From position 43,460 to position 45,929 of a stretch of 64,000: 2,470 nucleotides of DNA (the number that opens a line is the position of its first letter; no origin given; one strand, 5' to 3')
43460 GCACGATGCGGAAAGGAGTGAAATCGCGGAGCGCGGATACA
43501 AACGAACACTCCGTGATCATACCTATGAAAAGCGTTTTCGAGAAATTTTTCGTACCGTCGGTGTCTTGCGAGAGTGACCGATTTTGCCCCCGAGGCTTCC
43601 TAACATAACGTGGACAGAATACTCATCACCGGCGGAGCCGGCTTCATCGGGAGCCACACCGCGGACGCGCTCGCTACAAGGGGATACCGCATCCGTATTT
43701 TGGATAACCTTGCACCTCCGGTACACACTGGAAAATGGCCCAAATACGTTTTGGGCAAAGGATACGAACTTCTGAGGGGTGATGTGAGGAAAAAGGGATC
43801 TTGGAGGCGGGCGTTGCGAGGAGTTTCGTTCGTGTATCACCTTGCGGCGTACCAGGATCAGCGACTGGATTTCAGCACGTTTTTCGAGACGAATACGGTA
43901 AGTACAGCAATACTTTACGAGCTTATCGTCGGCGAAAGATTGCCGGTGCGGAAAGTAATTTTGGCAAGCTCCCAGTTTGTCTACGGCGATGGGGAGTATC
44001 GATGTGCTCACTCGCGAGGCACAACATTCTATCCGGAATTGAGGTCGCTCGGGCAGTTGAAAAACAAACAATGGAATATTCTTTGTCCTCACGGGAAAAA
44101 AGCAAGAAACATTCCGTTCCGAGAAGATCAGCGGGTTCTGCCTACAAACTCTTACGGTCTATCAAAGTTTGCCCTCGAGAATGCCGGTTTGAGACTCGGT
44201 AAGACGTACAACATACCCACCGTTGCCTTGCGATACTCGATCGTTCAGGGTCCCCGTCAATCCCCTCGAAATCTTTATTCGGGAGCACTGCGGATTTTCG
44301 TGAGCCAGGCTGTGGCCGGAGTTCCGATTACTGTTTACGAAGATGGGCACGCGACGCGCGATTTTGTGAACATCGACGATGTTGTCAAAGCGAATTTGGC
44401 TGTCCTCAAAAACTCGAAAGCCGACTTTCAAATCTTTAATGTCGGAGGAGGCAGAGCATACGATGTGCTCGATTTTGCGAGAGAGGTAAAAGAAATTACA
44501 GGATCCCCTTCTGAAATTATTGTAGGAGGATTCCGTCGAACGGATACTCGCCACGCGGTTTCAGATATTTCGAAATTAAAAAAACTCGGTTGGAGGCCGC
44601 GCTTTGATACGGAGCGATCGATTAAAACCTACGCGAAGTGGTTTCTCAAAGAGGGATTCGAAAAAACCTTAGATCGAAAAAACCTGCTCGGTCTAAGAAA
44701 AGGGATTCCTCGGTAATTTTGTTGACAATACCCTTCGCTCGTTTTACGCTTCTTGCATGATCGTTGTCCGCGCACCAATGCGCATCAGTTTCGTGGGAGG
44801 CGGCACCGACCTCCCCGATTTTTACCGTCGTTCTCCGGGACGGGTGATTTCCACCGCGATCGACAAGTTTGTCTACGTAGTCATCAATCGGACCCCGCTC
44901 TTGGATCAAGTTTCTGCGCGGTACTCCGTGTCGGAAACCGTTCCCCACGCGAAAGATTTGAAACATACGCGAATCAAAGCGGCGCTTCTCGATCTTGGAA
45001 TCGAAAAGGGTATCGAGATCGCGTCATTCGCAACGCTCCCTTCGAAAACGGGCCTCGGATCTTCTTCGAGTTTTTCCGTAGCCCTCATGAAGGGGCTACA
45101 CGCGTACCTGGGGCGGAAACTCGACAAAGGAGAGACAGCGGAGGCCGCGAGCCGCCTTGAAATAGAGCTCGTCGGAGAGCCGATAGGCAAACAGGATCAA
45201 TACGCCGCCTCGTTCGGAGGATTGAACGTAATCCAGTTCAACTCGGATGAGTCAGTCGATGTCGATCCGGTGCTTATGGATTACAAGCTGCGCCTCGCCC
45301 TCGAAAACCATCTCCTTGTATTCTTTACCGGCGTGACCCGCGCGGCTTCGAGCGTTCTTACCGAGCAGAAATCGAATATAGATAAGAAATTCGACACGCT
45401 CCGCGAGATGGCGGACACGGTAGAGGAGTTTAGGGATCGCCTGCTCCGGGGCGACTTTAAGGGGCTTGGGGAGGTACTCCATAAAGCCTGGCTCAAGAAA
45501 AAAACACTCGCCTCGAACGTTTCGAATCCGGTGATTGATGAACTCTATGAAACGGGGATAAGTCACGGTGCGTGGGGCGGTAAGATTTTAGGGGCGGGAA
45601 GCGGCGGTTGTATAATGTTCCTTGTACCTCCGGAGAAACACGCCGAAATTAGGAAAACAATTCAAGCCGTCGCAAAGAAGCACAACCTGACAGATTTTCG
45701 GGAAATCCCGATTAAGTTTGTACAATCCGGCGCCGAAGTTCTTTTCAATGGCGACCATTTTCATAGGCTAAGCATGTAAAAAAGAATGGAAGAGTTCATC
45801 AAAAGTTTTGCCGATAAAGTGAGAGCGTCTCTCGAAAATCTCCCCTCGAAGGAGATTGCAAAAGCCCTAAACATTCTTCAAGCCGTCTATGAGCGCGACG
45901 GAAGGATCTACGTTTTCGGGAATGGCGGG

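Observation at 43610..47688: Complete GDP-D-glycero-alpha-D-manno-heptose pathway (hddA-gmhA-gmhB-hddC) preceded by an epimerase with a Cys/His insertion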

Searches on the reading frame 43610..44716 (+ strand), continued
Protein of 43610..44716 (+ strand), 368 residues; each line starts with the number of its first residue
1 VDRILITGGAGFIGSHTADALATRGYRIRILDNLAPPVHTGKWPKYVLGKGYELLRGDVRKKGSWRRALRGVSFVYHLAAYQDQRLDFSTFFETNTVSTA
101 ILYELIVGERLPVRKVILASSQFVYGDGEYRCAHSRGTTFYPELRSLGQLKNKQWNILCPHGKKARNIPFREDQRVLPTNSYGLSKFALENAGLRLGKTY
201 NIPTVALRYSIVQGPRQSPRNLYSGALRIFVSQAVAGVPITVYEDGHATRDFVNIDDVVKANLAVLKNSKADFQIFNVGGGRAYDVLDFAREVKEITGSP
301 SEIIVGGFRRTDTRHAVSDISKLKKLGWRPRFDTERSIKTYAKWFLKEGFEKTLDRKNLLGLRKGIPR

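Call 59: search_protein_families(library=ncbifam, proteins=[L088:8668-9426:+, L095:3112-3882:+, L098:3119-4306:+, L001:11492-12223:+, L098:4303-5358:+], max_evalue=1e-10)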
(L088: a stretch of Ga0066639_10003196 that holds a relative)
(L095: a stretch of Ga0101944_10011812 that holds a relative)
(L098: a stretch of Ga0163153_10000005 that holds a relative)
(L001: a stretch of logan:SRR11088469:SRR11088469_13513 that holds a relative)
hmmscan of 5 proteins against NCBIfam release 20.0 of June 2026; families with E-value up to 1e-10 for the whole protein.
L088:8668-9426:+ (252 aa): 9 families
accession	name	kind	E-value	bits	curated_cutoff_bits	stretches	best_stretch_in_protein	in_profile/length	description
NF052502.1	man1P_GTase_Rv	exception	2e-34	119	440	1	10-235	4-223/352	mannose-1-phosphate guanylyltransferase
NF045761.1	NAMPUrTaseMurU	equivalog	6.5e-32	111.2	250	1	9-154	3-149/226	N-acetylmuramate alpha-1-phosphate uridylyltransferase MurU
TIGR03992.1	Arch_glmU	subfamily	4.5e-27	94.9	292.1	1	9-247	3-232/393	bifunctional sugar-1-phosphate nucleotidylyltransferase/acetyltransferase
NF045697.1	MurNAcPUrMurU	equivalog_domain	3e-23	82.4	370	1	10-111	1-100/229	N-acetylmuramate alpha-1-phosphate uridylyltransferase MurU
NF049965.1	GlMnHpPGnyltfHddC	equivalog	3.8e-22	79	300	1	10-236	4-215/221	D-glycero-D-manno-heptose 1-phosphate guanosyltransferase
NF041313.1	UDPGP_AglF_Halo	equivalog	4.5e-19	68.8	400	1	10-141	4-132/234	UTP--glucose-1-phosphate uridylyltransferase AglF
TIGR01208.1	rmlA_long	equivalog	3.4e-14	52.5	320.25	1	10-169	3-165/353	glucose-1-phosphate thymidylyltransferase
TIGR02623.1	G1P_cyt_trans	equivalog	1.1e-12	48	300.25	0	9-72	3-65/255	glucose-1-phosphate cytidylyltransferase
NF041173.1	Sug_nt_acttase_Thmprot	equivalog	1.9e-12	46.9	600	1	9-202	3-183/405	bifunctional sugar-1-phosphate nucleotidylyltransferase/acetyltransferase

L095:3112-3882:+ (256 aa): 9 families
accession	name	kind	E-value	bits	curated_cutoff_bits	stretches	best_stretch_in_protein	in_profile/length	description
NF052502.1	man1P_GTase_Rv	exception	8.3e-36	123.6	440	1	8-230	5-222/352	mannose-1-phosphate guanylyltransferase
NF045761.1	NAMPUrTaseMurU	equivalog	1e-29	104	250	1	7-127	4-123/226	N-acetylmuramate alpha-1-phosphate uridylyltransferase MurU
TIGR03992.1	Arch_glmU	subfamily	5.7e-27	94.6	292.1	1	7-187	4-173/393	bifunctional sugar-1-phosphate nucleotidylyltransferase/acetyltransferase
NF049965.1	GlMnHpPGnyltfHddC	equivalog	1.1e-21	77.5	300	1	7-230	4-213/221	D-glycero-D-manno-heptose 1-phosphate guanosyltransferase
NF041313.1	UDPGP_AglF_Halo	equivalog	1e-18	67.6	400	1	8-183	5-175/234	UTP--glucose-1-phosphate uridylyltransferase AglF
NF045697.1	MurNAcPUrMurU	equivalog_domain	1.2e-16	60.8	370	1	8-106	2-98/229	N-acetylmuramate alpha-1-phosphate uridylyltransferase MurU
TIGR01208.1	rmlA_long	equivalog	5.4e-15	55.1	320.25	1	7-165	3-161/353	glucose-1-phosphate thymidylyltransferase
TIGR02623.1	G1P_cyt_trans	equivalog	3.4e-12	46.4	300.25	0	7-69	4-65/255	glucose-1-phosphate cytidylyltransferase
NF010935.0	PRK14355.1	equivalog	8.8e-11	41.1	718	0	2-192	2-188/459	bifunctional UDP-N-acetylglucosamine diphosphorylase/glucosamine-1-phosphate N-acetyltransferase GlmU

L098:3119-4306:+ (395 aa): 20 families
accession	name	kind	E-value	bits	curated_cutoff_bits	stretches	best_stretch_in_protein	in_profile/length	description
NF006506.0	PRK08942.1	equivalog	3.8e-42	143.9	178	1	235-381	3-148/182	D-glycero-beta-D-manno-heptose 1,7-bisphosphate 7-phosphatase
NF052502.1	man1P_GTase_Rv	exception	1.9e-37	129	440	1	6-216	2-214/352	mannose-1-phosphate guanylyltransferase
TIGR01656.1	Histidinol-ppas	subfamily_domain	3e-35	121.3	84.15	1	236-380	1-146/149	histidinol-phosphate phosphatase domain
TIGR03992.1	Arch_glmU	subfamily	1.3e-30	106.6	292.1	1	6-186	2-177/393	bifunctional sugar-1-phosphate nucleotidylyltransferase/acetyltransferase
TIGR00213.1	GmhB_yaeD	subfamily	1.5e-30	106.2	149.6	1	236-373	2-142/176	D-glycero-beta-D-manno-heptose 1,7-bisphosphate 7-phosphatase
NF045761.1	NAMPUrTaseMurU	equivalog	3.1e-30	105.7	250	1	6-141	2-142/226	N-acetylmuramate alpha-1-phosphate uridylyltransferase MurU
TIGR02623.1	G1P_cyt_trans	equivalog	5.1e-30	104.8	300.25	1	86-221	103-234/255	glucose-1-phosphate cytidylyltransferase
NF050049.1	HBPPhtaseGmhB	domain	1.1e-29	103.4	250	1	235-380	3-143/171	D-glycero-alpha-D-manno-heptose-1,7-bisphosphate 7-phosphatase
TIGR01662.1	HAD-SF-IIIA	subfamily_domain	2.3e-29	102.3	44.6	1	236-381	1-139/141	HAD-IIIA family hydrolase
NF041313.1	UDPGP_AglF_Halo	equivalog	2e-27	96.2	400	1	6-183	2-180/234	UTP--glucose-1-phosphate uridylyltransferase AglF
NF005264.0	PRK06769.1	equivalog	4e-27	95.1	217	1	236-385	5-141/175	HAD-IIIA family hydrolase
TIGR01208.1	rmlA_long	equivalog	5.6e-23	81.4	320.25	1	7-181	2-178/353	glucose-1-phosphate thymidylyltransferase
NF003937.0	PRK05446.1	equivalog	3e-22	79.1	443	1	235-380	3-148/355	bifunctional histidinol-phosphatase/imidazoleglycerol-phosphate dehydratase HisB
NF049965.1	GlMnHpPGnyltfHddC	equivalog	2e-21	76.7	300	1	6-138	2-134/221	D-glycero-D-manno-heptose 1-phosphate guanosyltransferase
TIGR01261.1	hisB_Nterm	equivalog_domain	1.6e-19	70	140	1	236-378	2-144/161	histidinol-phosphatase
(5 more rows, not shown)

L001:11492-12223:+ (243 aa): 12 families
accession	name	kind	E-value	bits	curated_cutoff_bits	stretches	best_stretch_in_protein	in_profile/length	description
NF045761.1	NAMPUrTaseMurU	equivalog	3.2e-34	118.7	250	1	8-125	2-120/226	N-acetylmuramate alpha-1-phosphate uridylyltransferase MurU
TIGR03992.1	Arch_glmU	subfamily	6.7e-33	114.1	292.1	1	8-191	2-177/393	bifunctional sugar-1-phosphate nucleotidylyltransferase/acetyltransferase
NF052502.1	man1P_GTase_Rv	exception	9.8e-28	97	440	1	8-223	2-215/352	mannose-1-phosphate guanylyltransferase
NF049965.1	GlMnHpPGnyltfHddC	equivalog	2.1e-26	92.9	300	1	7-200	1-185/221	D-glycero-D-manno-heptose 1-phosphate guanosyltransferase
TIGR01208.1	rmlA_long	equivalog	1.3e-21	76.9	320.25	1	9-188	2-180/353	glucose-1-phosphate thymidylyltransferase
NF041173.1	Sug_nt_acttase_Thmprot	equivalog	6.7e-20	71.4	600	1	8-217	2-203/405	bifunctional sugar-1-phosphate nucleotidylyltransferase/acetyltransferase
NF041313.1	UDPGP_AglF_Halo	equivalog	1.8e-19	70.1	400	1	8-186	2-178/234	UTP--glucose-1-phosphate uridylyltransferase AglF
TIGR01099.1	galU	equivalog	3e-14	53.2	326.8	1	6-70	1-65/261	UTP--glucose-1-phosphate uridylyltransferase GalU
NF045697.1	MurNAcPUrMurU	equivalog_domain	6.4e-12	45.4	370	1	11-128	2-120/229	N-acetylmuramate alpha-1-phosphate uridylyltransferase MurU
TIGR02623.1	G1P_cyt_trans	equivalog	7.1e-12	45.3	300.25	0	8-71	2-65/255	glucose-1-phosphate cytidylyltransferase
TIGR01207.1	rmlA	equivalog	3e-11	42.9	360.65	1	9-189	2-182/286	glucose-1-phosphate thymidylyltransferase RfbA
NF009928.0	PRK13389.1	equivalog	8.1e-11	41.6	548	0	4-59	6-61/302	UTP--glucose-1-phosphate uridylyltransferase GalU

L098:4303-5358:+ (351 aa): 5 families
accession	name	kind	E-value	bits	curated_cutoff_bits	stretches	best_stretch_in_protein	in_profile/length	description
NF049969.1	GlMnHpPKinHddA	equivalog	1.4e-45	156.2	600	1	14-318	3-320/338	D-glycero-D-manno-heptose 7-phosphate kinase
NF009948.0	PRK13412.1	equivalog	2e-29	101.9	721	1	96-318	725-952/974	bifunctional fucokinase/fucose-1-phosphate guanylyltransferase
TIGR00549.1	mevalon_kin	equivalog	2.3e-19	69.9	163.05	1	45-300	22-275/276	mevalonate kinase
NF003006.0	PRK03817.1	equivalog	6.7e-14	51.6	443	0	13-208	1-192/352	galactokinase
NF003036.0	PRK03926.1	equivalog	3.3e-13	49.4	403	1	89-322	67-287/302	mevalonate kinase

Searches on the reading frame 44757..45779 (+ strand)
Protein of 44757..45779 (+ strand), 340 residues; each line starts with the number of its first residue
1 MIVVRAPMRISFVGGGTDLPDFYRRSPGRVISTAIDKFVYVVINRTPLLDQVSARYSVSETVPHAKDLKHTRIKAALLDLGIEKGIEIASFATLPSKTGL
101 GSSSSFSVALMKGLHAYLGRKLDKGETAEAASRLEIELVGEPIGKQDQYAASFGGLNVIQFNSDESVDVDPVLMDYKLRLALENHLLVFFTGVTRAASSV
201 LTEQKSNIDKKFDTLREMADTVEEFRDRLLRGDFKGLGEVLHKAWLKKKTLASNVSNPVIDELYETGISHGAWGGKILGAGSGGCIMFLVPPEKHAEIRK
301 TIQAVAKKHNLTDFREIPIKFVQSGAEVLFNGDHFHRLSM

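Call 3: search_protein_families(library=ncbifam, proteins=[window:44757-45779:+], max_evalue=0.00001)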
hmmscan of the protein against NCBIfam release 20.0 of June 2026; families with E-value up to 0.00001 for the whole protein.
window:44757-45779:+ (340 aa): 11 families
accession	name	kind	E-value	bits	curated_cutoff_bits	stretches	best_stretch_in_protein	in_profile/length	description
NF049969.1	GlMnHpPKinHddA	equivalog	6.3e-46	157.4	600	1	2-303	3-317/338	D-glycero-D-manno-heptose 7-phosphate kinase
NF009948.0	PRK13412.1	equivalog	4.4e-30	104.1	721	1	74-306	717-952/974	bifunctional fucokinase/fucose-1-phosphate guanylyltransferase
TIGR00549.1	mevalon_kin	equivalog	1.4e-23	83.8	163.05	1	67-289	60-276/276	mevalonate kinase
NF003006.0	PRK03817.1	equivalog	9.5e-22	77.4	443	2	1-215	1-212/352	galactokinase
NF003036.0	PRK03926.1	equivalog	3.3e-17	62.5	403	1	78-311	68-288/302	mevalonate kinase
NF001816.0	PRK00555.1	equivalog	8.8e-15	54.5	509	2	96-176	102-182/363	galactokinase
TIGR00131.1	gal_kin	equivalog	8.3e-13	48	226.65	1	226-315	290-373/388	galactokinase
NF002288.1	PRK01212.1-4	equivalog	1.1e-11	44.3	194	1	32-312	19-288/303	homoserine kinase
NF003705.0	PRK05322.1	equivalog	1.9e-11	43.4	385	1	81-157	108-184/388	galactokinase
NF003472.0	PRK05101.1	equivalog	3.6e-10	39.3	499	0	82-158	109-185/382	galactokinase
TIGR01920.1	Shik_kin_archae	equivalog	1.7e-06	27.6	126.85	1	34-155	20-139/266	shikimate kinase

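Call 4: search_protein_families(library=pfam, proteins=[window:44757-45779:+], max_evalue=0.00001)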
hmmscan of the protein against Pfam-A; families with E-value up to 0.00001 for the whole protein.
window:44757-45779:+ (340 aa): 2 families
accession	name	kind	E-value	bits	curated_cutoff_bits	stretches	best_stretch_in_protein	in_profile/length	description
PF00288.32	GHMP_kinases_N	-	2.9e-15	56.7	22.3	1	79-155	13-87/87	GHMP kinases N terminal domain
PF08544.19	GHMP_kinases_C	-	3.9e-11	43.6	21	1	229-297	5-73/85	GHMP kinases C terminal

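Call 5: search_solved_structures(query=window:44757-45779:+, max_evalue=0.00001)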
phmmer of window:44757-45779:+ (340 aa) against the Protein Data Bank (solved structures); distinct sequences matched with E-value up to 0.00001: 21.
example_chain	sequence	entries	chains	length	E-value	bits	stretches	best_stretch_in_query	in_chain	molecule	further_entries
4usm_A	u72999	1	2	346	3.3e-44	155.1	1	2-302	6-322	PUTATIVE SUGAR KINASE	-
4usk_A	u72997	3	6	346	5.8e-43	151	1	2-302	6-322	PUTATIVE SUGAR KINASE | SUGAR KINASE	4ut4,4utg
3k85_A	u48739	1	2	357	1.2e-40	143.4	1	4-326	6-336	D-glycero-D-manno-heptose 1-phosphate kinase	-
4n3o_A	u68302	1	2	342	7.5e-38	134.2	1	4-302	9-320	Putative D-glycero-D-manno-heptose 7-phosphate kinase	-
9iip_A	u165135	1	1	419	3.2e-21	79.5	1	58-303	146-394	L-fucokinase/L-fucose-1-P guanylyltransferase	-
5yys_A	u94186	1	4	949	4.9e-20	75.6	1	60-302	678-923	L-fucokinase, L-fucose-1-P guanylyltransferase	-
9iit_A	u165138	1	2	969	5.2e-20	75.6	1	60-302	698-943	L-fucokinase/L-fucose-1-P guanylyltransferase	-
1s4e_A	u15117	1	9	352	4.3e-15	59.4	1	2-211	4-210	Galactokinase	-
2cz9_A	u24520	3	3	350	1.1e-14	58.1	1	86-210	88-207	Probable galactokinase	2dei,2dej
2oi2_A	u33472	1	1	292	5.2e-13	52.6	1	86-297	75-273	Mevalonate kinase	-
1vis_A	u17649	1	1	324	8e-13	52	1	79-302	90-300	Mevalonate kinase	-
1kkh_A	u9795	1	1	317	8.5e-13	51.9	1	79-302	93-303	Mevalonate Kinase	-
6mde_A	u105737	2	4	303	4.3e-11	46.3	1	85-313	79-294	Mevalonate kinase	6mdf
4hac_A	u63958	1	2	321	5.3e-11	46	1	85-313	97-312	Mevalonate kinase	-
2x7i_A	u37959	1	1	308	1.5e-10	44.5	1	86-296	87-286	MEVALONATE KINASE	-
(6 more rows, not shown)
